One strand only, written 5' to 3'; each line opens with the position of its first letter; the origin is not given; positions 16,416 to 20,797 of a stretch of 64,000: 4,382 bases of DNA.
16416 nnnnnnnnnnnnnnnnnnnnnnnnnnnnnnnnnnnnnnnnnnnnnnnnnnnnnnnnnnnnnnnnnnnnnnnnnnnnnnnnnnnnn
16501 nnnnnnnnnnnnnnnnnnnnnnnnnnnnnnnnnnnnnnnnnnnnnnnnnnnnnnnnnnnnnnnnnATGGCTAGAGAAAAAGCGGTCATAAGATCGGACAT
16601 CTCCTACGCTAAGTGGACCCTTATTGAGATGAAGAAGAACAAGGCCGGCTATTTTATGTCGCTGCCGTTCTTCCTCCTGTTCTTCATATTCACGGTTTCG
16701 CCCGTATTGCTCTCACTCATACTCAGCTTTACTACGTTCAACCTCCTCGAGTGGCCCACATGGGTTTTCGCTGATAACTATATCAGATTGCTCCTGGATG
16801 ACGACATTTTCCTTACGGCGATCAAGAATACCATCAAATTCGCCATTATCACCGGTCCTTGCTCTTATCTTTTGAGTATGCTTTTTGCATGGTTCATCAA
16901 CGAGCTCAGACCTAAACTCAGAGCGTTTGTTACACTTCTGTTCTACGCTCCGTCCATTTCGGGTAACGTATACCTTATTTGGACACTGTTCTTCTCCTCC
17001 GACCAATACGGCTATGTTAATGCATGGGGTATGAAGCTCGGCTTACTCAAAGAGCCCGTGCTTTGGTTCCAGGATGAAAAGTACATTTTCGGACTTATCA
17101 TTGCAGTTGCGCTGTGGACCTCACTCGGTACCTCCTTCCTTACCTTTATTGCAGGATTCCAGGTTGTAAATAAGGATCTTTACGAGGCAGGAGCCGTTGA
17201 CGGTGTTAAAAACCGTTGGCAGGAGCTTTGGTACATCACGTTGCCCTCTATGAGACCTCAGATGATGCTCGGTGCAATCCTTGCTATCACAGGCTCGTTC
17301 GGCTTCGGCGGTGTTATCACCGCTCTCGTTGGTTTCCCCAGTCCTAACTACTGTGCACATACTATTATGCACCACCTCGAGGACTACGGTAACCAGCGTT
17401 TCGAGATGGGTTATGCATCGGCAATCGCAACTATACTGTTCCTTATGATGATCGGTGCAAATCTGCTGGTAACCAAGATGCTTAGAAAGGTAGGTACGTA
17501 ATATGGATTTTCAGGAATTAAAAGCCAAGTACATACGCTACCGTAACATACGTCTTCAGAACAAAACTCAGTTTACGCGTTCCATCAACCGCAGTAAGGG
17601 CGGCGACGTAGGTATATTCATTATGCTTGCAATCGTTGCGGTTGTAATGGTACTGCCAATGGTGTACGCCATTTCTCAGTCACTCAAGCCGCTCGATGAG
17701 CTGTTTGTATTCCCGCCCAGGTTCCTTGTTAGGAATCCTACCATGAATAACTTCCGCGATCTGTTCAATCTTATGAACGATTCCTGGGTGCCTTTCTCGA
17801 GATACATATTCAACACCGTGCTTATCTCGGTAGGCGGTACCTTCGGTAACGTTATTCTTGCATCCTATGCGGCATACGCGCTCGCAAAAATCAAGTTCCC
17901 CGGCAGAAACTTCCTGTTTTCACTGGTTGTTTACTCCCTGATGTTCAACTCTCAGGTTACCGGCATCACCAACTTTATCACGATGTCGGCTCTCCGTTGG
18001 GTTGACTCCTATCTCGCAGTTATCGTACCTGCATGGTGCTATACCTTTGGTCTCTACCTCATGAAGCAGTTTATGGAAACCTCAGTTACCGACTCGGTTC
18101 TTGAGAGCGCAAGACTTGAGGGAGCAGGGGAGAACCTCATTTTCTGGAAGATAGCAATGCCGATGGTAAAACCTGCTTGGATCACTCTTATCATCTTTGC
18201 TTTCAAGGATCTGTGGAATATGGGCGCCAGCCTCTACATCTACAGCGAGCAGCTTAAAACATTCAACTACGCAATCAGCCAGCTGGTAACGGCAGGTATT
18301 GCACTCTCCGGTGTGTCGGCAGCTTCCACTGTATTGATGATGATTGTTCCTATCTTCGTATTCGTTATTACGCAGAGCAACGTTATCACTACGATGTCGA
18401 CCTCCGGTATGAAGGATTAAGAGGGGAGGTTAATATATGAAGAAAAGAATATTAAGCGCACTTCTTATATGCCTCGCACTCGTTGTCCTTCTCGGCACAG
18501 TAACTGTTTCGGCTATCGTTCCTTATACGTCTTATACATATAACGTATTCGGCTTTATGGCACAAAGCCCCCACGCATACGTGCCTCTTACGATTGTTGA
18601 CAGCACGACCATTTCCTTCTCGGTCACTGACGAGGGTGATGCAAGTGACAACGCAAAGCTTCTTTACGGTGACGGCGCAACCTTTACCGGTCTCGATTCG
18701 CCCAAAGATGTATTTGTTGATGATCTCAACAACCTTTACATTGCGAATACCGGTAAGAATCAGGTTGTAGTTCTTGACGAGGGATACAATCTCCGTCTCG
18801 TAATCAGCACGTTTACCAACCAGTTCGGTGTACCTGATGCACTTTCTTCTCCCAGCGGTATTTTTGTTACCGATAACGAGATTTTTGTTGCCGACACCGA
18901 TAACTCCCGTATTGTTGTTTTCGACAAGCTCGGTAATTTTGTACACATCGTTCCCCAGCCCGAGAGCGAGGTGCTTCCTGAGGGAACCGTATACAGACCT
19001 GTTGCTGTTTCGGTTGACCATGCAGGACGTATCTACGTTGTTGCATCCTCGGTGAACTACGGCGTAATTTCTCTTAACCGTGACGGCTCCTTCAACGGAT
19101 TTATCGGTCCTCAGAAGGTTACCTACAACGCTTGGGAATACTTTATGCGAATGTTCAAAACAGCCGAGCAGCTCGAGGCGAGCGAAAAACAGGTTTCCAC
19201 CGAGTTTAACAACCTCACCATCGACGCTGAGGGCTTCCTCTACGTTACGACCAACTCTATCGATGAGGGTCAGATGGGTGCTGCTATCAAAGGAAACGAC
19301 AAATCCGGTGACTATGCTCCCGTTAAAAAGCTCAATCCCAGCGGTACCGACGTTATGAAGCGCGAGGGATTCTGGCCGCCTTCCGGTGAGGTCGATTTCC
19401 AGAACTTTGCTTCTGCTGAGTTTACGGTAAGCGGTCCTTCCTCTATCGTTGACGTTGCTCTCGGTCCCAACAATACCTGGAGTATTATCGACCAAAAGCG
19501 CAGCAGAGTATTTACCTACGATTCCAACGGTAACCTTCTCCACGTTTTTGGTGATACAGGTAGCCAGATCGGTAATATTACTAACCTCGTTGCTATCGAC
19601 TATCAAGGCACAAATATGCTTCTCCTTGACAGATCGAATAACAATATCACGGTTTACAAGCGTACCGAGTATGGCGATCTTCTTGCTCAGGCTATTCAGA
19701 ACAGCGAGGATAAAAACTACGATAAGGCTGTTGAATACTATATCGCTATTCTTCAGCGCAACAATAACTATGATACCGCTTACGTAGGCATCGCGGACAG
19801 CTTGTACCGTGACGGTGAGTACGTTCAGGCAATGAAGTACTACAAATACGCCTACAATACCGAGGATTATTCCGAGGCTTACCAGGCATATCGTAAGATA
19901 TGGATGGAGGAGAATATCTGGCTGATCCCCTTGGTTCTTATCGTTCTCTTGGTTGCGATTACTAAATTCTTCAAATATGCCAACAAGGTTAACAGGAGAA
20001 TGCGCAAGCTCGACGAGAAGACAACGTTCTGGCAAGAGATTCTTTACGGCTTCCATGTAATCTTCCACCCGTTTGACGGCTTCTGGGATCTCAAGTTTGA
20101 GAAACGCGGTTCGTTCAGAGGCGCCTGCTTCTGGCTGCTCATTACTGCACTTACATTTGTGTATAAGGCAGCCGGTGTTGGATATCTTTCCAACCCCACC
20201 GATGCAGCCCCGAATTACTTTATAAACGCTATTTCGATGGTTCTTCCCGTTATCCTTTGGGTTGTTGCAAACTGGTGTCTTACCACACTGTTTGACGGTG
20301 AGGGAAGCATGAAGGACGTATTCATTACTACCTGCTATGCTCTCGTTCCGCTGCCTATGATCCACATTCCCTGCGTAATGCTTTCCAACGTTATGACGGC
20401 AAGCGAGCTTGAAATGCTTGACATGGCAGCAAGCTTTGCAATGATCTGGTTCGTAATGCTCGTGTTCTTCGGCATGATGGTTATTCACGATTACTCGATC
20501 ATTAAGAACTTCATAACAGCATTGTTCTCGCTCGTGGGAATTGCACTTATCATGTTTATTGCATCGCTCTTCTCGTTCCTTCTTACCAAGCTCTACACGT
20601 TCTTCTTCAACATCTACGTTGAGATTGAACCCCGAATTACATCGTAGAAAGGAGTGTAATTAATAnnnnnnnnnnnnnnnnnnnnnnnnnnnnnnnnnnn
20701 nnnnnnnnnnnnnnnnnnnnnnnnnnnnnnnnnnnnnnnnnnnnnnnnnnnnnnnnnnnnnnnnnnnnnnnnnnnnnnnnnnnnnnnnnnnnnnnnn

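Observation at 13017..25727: A 12.6-kb seven-gene operon mixing ABC importer parts with an NHL-TPR-Yip1 protein and a 981-aa secreted protein, with no ATPase or regulator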

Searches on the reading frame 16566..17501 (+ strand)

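Call 7: search_protein_families(library=pfam, proteins=[window:16566-17501:+], max_evalue=0.01)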
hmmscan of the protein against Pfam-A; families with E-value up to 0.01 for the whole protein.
window:16566-17501:+ (311 aa): 1 family
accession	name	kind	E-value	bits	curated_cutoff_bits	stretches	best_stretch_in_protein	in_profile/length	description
PF00528.27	BPD_transp_1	-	1.1e-08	35.5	26.4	1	104-303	5-176/184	Binding-protein-dependent transport system inner membrane component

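Call 8: search_protein_families(library=ncbifam, proteins=[window:16566-17501:+], max_evalue=0.01)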
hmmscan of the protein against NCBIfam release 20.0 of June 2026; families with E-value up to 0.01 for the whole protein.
window:16566-17501:+ (311 aa): 14 families
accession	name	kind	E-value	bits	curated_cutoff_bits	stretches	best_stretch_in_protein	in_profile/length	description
NF007044.0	PRK09497.1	equivalog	1.3e-13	51.1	348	1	37-305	19-277/285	spermidine/putrescine ABC transporter permease PotB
NF007852.0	PRK10561.1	equivalog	1.1e-10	41.9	335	1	28-300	14-282/295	sn-glycerol-3-phosphate ABC transporter permease UgpA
NF040931.1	ABC_arch_GlcT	equivalog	4.5e-09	36.4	360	1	33-294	3-259/278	glucose ABC transporter permease GlcT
TIGR02139.1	permease_CysT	equivalog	2.4e-06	27.3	246.1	1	42-303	9-260/265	sulfate ABC transporter permease subunit CysT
TIGR00969.1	3a0106s02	subfamily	4.3e-06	26.4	240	1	70-306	48-269/272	sulfate ABC transporter permease subunit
NF008232.0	PRK10999.1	equivalog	4.6e-06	25.6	392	1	66-304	264-513/520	maltose ABC transporter permease MalF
NF007963.0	PRK10683.1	equivalog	5.4e-06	26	489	1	59-304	68-307/317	putrescine ABC transporter permease PotH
TIGR02140.1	permease_CysW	equivalog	8.3e-06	25.5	329.1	1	70-296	34-246/261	sulfate ABC transporter permease subunit CysW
TIGR02141.1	modB_ABC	equivalog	2.2e-05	24.2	182.6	1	89-302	3-202/208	molybdate ABC transporter permease subunit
TIGR01581.1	Mo_ABC_porter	hypoth_equivalog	5e-05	22.9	210.3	1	84-256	21-183/225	ABC transporter permease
NF008208.0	PRK10971.1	equivalog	0.00015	21.4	415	1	23-303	7-268/277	sulfate/thiosulfate ABC transporter permease CysT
NF006939.0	PRK09421.1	equivalog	0.00054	19.4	262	1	83-294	9-212/230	molybdate ABC transporter permease subunit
TIGR03416.1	ABC_choXWV_perm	equivalog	0.00062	19.3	363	1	196-257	171-230/267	choline ABC transporter permease subunit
NF008620.0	PRK11602.1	equivalog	0.0013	18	442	0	75-256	56-226/291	sulfate/thiosulfate ABC transporter permease CysW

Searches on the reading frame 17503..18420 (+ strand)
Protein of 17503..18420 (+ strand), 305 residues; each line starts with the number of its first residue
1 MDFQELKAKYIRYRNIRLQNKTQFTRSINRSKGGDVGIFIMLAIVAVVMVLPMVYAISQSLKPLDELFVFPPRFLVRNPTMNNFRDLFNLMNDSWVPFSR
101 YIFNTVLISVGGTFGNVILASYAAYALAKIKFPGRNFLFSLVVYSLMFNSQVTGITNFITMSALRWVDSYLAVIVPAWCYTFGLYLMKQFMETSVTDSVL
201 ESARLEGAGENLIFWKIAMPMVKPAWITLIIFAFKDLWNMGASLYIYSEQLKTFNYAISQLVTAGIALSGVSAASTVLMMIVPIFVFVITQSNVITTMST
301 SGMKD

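Call 7: search_protein_families(library=pfam, proteins=[window:17503-18420:+], max_evalue=0.01)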
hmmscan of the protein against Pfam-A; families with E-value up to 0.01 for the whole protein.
window:17503-18420:+ (305 aa): 1 family
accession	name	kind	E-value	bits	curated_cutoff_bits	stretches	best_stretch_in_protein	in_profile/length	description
PF00528.27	BPD_transp_1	-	3e-07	30.8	26.4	1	117-291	2-175/184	Binding-protein-dependent transport system inner membrane component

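Call 8: search_protein_families(library=ncbifam, proteins=[window:17503-18420:+], max_evalue=0.01)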
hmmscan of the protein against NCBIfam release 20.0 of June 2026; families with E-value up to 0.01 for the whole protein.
window:17503-18420:+ (305 aa): 10 families
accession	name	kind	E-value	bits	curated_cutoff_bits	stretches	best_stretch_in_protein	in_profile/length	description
NF008210.0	PRK10973.1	equivalog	1.3e-19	71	297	1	30-296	4-274/281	sn-glycerol-3-phosphate ABC transporter permease UgpE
NF040932.1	ABC_arch_GlcU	equivalog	1e-15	58.2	340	1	39-296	6-262/272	glucose ABC transporter permease GlcU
NF008231.0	PRK10998.1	equivalog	1.2e-07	31.6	261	1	92-305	75-296/296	maltose ABC transporter permease MalG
TIGR01581.1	Mo_ABC_porter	hypoth_equivalog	4.7e-07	29.5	210.3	1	108-282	29-219/225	ABC transporter permease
TIGR02141.1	modB_ABC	equivalog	2.3e-06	27.4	182.6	1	106-286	4-201/208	molybdate ABC transporter permease subunit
NF007047.0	PRK09500.1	equivalog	4.4e-06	26.5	326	1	103-290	61-248/257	spermidine/putrescine ABC transporter permease PotC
TIGR02139.1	permease_CysT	equivalog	1.2e-05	25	246.1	1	59-297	11-260/265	sulfate ABC transporter permease subunit CysT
NF006939.0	PRK09421.1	equivalog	0.00086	18.8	262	1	109-265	19-193/230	molybdate ABC transporter permease subunit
TIGR00969.1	3a0106s02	subfamily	0.0021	17.6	240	0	70-290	33-264/272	sulfate ABC transporter permease subunit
NF008208.0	PRK10971.1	equivalog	0.0032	17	415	0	110-290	68-261/277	sulfate/thiosulfate ABC transporter permease CysT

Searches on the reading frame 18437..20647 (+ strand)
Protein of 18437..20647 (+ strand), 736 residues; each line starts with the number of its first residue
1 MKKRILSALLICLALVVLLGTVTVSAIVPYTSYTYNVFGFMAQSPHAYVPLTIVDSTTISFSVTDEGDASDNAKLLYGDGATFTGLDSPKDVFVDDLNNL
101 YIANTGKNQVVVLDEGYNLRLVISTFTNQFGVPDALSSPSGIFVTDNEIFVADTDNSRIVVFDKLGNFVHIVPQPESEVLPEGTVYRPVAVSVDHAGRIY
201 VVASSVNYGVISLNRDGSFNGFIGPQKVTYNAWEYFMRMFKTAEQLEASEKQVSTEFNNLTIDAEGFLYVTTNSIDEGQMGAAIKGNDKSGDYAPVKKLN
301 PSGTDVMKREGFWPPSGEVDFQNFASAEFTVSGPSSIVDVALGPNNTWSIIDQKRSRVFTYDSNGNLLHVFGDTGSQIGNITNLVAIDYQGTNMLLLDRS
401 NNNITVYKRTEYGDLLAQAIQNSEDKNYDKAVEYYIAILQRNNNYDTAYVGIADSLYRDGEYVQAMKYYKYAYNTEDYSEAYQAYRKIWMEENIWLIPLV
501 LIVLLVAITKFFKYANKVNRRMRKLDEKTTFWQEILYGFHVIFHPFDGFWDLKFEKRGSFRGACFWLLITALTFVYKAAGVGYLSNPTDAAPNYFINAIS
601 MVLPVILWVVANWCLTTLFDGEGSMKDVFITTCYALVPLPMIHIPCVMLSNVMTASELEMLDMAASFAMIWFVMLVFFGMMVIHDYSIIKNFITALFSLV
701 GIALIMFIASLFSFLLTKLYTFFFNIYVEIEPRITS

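Call 7: search_protein_families(library=pfam, proteins=[window:18437-20647:+], max_evalue=0.01)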
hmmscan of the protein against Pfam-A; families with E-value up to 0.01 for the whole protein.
window:18437-20647:+ (736 aa): 6 families
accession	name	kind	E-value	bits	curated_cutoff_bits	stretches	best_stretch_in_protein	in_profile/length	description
PF04893.22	Yip1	-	2.6e-12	47.4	28.6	1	539-708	1-171/173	Yip1 domain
PF01436.27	NHL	-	1.1e-07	31.9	20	1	136-162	1-28/28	NHL repeat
PF17170.10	DUF5128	-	0.00015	21.5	22.9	1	137-171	44-78/321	6-bladed beta-propeller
PF24575.1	TPR_Slam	-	0.0002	22.2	35.2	1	416-466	51-101/104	Surface lipoprotein assembly modifier, N-terminal TPR repeats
PF14559.12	TPR_19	-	0.00021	22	25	1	424-468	3-47/68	Tetratricopeptide repeat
PF13432.12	TPR_16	-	0.0015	19.4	32.7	1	427-473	12-58/65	Tetratricopeptide repeat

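Call 8: search_protein_families(library=ncbifam, proteins=[window:18437-20647:+], max_evalue=0.01)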
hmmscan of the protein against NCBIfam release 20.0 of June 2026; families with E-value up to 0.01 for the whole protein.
window:18437-20647:+ (736 aa): 3 families
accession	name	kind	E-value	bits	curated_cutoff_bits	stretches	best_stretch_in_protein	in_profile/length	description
NF035926.1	scyF_NHL_VPEP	equivalog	7.3e-15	55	350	2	89-223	154-283/376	scytonemin biosynthesis PEP-CTERM protein ScyF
NF033206.1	ScyE_fam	subfamily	0.0079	15.8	80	0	83-109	4-30/333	ScyD/ScyE family protein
TIGR02552.1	LcrH_SycD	equivalog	0.0089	15.7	104.8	0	421-487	61-127/136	SycD/LcrH family type III secretion system chaperone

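Call 28: find_homologous_proteins(query=window:18437-20647:+)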
Query window:18437-20647:+ (736 aa): 1296 proteins with E <= 0.001 among 8000 candidates; the best 120 are listed.
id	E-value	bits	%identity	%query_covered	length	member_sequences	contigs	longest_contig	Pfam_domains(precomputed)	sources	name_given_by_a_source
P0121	0.0e+0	1663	99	100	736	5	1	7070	PF04893.23,PF01436.28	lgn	-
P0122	0.0e+0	1241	72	100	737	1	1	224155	PF04893.23,PF01436.28,PF06739.18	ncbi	-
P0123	0.0e+0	1217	71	100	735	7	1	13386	PF04893.23,PF01436.28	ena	-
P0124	0.0e+0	1207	70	100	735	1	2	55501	PF04893.23,PF01436.28,PF06739.18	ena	-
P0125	0.0e+0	1206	70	100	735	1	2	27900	PF04893.23,PF01436.28,PF06739.18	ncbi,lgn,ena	-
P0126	0.0e+0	1204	70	100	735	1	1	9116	PF04893.23,PF01436.28,PF06739.18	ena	-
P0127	0.0e+0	1199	69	100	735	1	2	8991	PF04893.23,PF01436.28,PF06739.18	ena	-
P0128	0.0e+0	1198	70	100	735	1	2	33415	PF04893.23,PF01436.28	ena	-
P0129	0.0e+0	1197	70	100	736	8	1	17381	PF04893.23,PF01436.28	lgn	-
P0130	0.0e+0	1194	70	100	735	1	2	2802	PF04893.23,PF01436.28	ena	-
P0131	0.0e+0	1194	70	100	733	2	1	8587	PF04893.23,PF01436.28,PF06739.18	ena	-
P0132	0.0e+0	1194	70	100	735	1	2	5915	PF04893.23,PF01436.28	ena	-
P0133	0.0e+0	1193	70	100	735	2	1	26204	PF04893.23,PF01436.28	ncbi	-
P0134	0.0e+0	1192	70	100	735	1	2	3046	PF04893.23,PF01436.28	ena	-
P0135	0.0e+0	1192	69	100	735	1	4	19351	PF04893.23,PF01436.28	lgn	-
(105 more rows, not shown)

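Call 51: predict_structure(alignment_id=A2)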
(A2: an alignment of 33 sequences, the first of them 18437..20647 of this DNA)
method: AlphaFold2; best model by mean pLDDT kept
length: 736 residues; sequences in the alignment: 33
mean_pLDDT: 73.3   pTM: 0.53
mean pLDDT of the five models: 73.3, 73.1, 71.9, 65.4, 63.8
residues with pLDDT >= 90: 114; 70-90: 368; 50-70: 157; < 50: 97
segments of 3 or more residues with pLDDT < 50: 18-27, 36-40, 225-232, 249-258, 273-275, 286-331, 374-378
pLDDT, mean of each block of 10 residues (from residue 1): 54 55 41 53 70 90 89 84 87 92 94 93 91 91 92 92 92 75 73 85 67 83 51 55 55 39 58 51 51 46 36 33 32 65 82 76 69 52 84 89 88 80 75 64 54 71 78 76 81 77 81 77 58 82 84 77 89 86 65 75 86 75 81 91 87 82 87 90 85 85 79 73 74 55
secondary structure, 60 per line:
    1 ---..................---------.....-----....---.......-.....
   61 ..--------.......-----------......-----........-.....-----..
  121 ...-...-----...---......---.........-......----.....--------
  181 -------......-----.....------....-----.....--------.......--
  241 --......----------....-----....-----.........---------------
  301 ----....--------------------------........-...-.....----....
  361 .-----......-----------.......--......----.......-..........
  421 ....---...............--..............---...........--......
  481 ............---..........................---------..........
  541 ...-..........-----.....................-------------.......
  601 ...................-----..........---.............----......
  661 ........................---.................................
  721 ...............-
elements in order (helices of 4 or more, strands of 3 or more residues): H4-21 E31-35 E41-44 E48-54 H56-62 H71-77 E89-94 E100-104 E109-113 E119-123 E125-127 E133-135 E139-144 E148-153 E158-163 E168-172 E188-193 E199-203 E210-213 E219-223 H232-238 H243-248 E259-262 E268-271 H277-285 H305-308 E335-342 E348-352 E357-361 E367-372 E384-390 E393-398 E403-409 H411-424 H428-442 H445-458 H462-472 H475-492 H496-521 H531-543 H545-554 H560-580 H594-619 H625-634 H638-650 H655-684 H688-735

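Call 53: fold_search(model_id=the predicted structure, library=pdb)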
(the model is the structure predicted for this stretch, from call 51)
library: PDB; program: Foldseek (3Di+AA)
matches with E <= 10: 819; with E <= 0.001: 265
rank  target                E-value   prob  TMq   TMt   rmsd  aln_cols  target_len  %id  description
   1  8j72_B                6.5e-14  1.00  0.27  0.67   7.8       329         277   20  Crystal structure of mammalian Trim71 in complex with lncRNA Trincr1 (released 2024-03-06)
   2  8j72_A                6.5e-14  1.00  0.27  0.67   8.6       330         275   19  Crystal structure of mammalian Trim71 in complex with lncRNA Trincr1 (released 2024-03-06)
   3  6d69                  3.2e-13  1.00  0.27  0.63   8.0       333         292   18  Crystal Structure of the NHL Repeat Region of D. melanogaster Thin (released 2019-04-24)
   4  7qrx_A                3.4e-13  1.00  0.27  0.66   7.9       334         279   21  Crystal structure of NHL domain of TRIM71 (released 2022-05-04)
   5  6fq3_A                3.4e-13  1.00  0.27  0.48   8.3       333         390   20  Crystal structure of Danio rerio Lin41 filamin-NHL domains in complex with lin-29A 5'UTR 13mer RNA (released 2018-05-09)
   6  9jur                  7.7e-13  1.00  0.27  0.65   8.9       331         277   21  Crystal Structure of NHL domain of human E3 ubiquitin-protein ligase TRIM71 (released 2025-04-30)
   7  6fpt_B                1.2e-12  1.00  0.26  0.47   8.3       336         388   19  Crystal structure of Danio rerio Lin41 filamin-NHL domains (released 2018-05-09)
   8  6xg7                  2.2e-12  1.00  0.28  0.65   7.0       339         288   17  1.3 A Resolution Structure of the of the NHL Repeat Region of D. melanogaster Thin (released 2020-12-16)
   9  6fpt_A                9.7e-12  1.00  0.26  0.47   8.3       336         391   19  Crystal structure of Danio rerio Lin41 filamin-NHL domains (released 2018-05-09)
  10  7b96_A                2.1e-11  1.00  0.26  0.63   8.0       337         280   16  NHL domain of human TRIM2 (released 2022-01-12)
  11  6rek                  3.2e-11  1.00  0.25  0.66   9.4       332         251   20  Crystal structure of Pizza6-SH with Cu2+ (released 2019-07-31)
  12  7zqg                  3.9e-11  1.00  0.24  0.65  10.7       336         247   18  Crystal structure of Pizza6-KSH-TSH with Silicotungstic Acid (STA) polyoxometalate (released 2023-05-10)
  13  1q7f_B                7.2e-11  1.00  0.25  0.61   9.8       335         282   13  Brain Tumor NHL domain (released 2003-10-21)
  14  4zlr_A                7.2e-11  1.00  0.26  0.62   9.0       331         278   13  Structure of the Brat-NHL domain bound to consensus RNA motif (released 2015-11-11)
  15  7qrw                  8.4e-11  1.00  0.26  0.63   8.1       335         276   16  Crystal structure of NHL domain of TRIM3 (released 2022-05-04)
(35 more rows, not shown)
